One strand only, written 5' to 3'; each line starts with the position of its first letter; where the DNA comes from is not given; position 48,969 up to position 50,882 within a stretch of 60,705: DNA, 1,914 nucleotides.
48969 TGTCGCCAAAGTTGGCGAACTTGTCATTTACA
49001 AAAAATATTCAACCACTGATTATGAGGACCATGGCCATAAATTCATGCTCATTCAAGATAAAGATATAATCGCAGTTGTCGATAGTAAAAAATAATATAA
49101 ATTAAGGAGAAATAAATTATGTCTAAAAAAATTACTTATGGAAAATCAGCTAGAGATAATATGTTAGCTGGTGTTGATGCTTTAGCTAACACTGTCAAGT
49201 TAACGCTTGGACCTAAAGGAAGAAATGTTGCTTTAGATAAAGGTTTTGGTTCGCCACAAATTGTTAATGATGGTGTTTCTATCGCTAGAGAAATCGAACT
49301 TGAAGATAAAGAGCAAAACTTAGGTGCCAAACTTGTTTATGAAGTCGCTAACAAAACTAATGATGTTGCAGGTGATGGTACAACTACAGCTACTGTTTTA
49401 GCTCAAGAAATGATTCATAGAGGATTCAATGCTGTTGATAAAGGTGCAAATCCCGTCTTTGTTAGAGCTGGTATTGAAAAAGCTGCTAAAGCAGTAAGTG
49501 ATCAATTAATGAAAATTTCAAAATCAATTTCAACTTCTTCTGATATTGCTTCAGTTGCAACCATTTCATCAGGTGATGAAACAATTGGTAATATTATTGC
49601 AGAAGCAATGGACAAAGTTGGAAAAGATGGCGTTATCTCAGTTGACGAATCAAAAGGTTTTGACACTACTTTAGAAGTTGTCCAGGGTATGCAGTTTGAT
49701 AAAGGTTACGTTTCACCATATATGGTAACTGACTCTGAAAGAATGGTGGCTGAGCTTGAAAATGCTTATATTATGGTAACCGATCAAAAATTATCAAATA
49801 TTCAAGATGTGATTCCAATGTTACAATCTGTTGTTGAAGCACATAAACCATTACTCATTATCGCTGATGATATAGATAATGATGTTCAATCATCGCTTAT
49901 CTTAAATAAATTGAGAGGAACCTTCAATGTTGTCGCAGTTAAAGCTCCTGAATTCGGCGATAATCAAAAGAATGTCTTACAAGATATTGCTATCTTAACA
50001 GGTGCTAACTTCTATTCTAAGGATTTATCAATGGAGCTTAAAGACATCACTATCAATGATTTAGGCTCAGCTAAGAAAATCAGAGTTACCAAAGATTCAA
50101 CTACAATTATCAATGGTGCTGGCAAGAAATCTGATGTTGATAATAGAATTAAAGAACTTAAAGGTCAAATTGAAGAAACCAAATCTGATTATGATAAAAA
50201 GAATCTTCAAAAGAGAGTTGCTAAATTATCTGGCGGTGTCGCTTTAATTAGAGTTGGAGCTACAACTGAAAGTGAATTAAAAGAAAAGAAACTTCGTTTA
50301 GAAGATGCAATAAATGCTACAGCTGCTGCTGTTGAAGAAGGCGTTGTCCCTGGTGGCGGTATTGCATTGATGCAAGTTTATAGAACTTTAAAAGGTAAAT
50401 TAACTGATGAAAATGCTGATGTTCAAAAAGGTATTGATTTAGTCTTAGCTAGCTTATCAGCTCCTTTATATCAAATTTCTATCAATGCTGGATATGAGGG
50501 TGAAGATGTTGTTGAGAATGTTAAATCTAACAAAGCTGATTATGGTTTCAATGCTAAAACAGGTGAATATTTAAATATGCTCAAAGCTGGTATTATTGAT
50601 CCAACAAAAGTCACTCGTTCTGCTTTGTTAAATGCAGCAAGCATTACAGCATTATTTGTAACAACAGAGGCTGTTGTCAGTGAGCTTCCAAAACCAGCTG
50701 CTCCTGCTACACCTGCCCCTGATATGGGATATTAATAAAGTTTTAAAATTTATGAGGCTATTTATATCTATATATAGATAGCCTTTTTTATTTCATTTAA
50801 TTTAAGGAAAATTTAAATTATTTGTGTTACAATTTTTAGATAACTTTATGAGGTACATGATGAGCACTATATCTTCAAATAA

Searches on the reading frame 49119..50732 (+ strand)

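Call 86: search_protein_families(library=pfam, proteins=[window:49119-50732:+], max_evalue=0.0001)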
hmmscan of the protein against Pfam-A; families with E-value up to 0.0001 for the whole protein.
window:49119-50732:+ (538 aa): 1 family
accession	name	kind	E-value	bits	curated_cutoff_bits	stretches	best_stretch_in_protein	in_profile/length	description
PF00118.29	Cpn60_TCP1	-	2.4e-71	241.4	34.3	1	22-522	1-488/490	TCP-1/cpn60 chaperonin family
